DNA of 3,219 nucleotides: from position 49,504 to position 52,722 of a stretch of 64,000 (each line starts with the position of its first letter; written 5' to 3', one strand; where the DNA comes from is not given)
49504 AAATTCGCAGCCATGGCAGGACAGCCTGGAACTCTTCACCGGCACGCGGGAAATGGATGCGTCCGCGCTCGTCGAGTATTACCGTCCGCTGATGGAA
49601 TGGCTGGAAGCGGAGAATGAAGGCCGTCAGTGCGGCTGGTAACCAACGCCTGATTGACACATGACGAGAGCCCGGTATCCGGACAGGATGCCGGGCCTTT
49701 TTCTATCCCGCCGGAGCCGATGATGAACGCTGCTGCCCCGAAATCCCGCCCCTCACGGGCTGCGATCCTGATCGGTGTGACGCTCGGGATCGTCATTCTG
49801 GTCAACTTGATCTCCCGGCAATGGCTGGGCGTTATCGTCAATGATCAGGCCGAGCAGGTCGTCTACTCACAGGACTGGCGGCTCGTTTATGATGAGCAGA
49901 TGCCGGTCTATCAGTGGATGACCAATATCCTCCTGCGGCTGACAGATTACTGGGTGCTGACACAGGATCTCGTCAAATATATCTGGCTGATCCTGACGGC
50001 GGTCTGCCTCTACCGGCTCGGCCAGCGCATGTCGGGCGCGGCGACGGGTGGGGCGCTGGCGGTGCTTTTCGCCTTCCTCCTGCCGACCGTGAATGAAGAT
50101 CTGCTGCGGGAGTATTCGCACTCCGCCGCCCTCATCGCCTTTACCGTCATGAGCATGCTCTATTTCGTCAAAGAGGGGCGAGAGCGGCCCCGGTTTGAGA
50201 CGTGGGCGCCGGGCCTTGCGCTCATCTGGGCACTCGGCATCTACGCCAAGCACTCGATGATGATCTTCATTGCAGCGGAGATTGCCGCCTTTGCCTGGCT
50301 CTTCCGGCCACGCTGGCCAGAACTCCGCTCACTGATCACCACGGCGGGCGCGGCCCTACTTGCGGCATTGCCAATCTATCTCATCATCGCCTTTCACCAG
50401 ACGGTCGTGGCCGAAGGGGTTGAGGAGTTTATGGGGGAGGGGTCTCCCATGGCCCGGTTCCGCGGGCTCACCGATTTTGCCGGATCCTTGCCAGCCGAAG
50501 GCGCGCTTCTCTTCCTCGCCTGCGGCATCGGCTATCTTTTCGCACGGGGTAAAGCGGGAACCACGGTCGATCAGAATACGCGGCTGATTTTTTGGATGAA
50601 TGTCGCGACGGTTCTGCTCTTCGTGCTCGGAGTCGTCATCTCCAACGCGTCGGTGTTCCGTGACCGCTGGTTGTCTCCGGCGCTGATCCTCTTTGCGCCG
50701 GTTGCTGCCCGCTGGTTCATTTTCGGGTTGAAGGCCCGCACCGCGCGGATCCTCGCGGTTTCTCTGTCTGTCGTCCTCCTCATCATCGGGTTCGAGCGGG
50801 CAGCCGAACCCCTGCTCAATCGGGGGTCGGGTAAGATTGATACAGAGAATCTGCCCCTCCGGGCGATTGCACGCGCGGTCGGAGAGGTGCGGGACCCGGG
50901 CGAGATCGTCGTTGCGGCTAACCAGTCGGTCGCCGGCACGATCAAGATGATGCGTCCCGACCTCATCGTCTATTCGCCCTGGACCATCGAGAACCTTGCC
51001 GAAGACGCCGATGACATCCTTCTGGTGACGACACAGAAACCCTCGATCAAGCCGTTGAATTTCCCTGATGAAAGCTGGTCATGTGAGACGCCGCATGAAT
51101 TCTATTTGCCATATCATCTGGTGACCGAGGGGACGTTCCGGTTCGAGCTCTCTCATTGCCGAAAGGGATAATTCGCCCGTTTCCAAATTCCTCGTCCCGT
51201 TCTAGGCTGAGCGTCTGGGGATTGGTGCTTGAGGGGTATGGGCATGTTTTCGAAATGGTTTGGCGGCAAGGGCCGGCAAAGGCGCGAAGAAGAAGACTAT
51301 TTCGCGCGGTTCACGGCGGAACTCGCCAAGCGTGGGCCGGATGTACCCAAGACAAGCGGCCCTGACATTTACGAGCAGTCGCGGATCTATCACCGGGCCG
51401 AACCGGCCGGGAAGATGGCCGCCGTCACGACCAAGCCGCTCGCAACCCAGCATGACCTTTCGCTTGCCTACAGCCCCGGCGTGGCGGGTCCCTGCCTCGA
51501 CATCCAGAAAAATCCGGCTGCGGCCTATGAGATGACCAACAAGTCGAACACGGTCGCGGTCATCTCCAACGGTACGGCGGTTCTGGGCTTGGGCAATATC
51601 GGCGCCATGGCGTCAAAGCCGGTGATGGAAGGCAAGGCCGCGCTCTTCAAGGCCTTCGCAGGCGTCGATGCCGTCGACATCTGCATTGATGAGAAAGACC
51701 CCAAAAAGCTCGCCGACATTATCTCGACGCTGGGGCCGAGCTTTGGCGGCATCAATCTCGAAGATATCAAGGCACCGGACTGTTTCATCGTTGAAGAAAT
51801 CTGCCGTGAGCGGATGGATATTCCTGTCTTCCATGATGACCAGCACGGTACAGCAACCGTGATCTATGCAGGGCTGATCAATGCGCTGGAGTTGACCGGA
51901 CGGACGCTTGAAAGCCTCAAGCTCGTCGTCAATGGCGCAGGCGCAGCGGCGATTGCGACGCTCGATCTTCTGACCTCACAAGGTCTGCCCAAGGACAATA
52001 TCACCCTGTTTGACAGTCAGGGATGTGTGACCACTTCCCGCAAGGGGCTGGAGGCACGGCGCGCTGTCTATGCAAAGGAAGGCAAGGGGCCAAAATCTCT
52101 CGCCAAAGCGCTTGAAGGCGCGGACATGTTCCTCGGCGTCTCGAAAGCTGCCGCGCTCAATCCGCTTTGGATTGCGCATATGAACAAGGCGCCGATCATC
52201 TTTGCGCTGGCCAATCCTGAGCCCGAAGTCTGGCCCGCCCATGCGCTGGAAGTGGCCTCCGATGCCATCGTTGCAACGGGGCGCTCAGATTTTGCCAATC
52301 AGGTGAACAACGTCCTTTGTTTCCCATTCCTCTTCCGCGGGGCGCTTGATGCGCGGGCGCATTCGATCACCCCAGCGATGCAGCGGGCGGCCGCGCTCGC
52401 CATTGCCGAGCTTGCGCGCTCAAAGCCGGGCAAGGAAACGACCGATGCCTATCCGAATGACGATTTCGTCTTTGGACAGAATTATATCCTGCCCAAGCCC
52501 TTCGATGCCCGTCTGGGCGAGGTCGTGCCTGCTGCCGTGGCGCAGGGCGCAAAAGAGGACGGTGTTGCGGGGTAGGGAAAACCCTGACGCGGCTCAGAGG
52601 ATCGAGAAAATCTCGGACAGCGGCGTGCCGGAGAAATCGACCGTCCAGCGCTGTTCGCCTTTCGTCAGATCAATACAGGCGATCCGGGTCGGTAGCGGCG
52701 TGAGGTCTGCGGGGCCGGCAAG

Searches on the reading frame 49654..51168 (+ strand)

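Call 26: search_protein_families(library=pfam, proteins=[window:49654-51168:+], max_evalue=0.00001)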
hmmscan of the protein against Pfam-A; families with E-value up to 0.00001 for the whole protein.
window:49654-51168:+ (505 aa): 1 family
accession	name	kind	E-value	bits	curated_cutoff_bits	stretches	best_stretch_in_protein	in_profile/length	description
PF13231.12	PMT_2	-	2.2e-08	34.9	26.1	1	84-239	4-152/160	Dolichyl-phosphate-mannose-protein mannosyltransferase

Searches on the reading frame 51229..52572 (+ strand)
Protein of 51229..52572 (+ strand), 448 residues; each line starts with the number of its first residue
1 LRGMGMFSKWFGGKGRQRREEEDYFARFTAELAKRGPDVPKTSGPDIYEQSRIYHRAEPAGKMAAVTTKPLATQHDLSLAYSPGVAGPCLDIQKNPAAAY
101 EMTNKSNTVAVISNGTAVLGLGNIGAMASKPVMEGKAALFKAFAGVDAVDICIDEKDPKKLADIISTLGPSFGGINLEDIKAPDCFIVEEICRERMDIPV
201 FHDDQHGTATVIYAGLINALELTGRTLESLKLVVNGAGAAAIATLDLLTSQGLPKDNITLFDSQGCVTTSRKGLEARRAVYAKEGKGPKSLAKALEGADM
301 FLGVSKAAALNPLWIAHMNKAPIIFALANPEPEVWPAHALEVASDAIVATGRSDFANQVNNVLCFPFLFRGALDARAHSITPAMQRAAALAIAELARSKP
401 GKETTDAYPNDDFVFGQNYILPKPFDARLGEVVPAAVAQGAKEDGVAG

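Call 26: search_protein_families(library=pfam, proteins=[window:51229-52572:+], max_evalue=0.00001)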
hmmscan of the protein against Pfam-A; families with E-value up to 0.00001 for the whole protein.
window:51229-52572:+ (448 aa): 2 families
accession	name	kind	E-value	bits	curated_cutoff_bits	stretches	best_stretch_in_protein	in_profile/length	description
PF00390.24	malic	-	2.1e-26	93.3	23.1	1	62-190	3-179/182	Malic enzyme, N-terminal domain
PF03949.21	Malic_M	-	4.1e-20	72.6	23.5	1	207-402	3-231/258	Malic enzyme, NAD binding domain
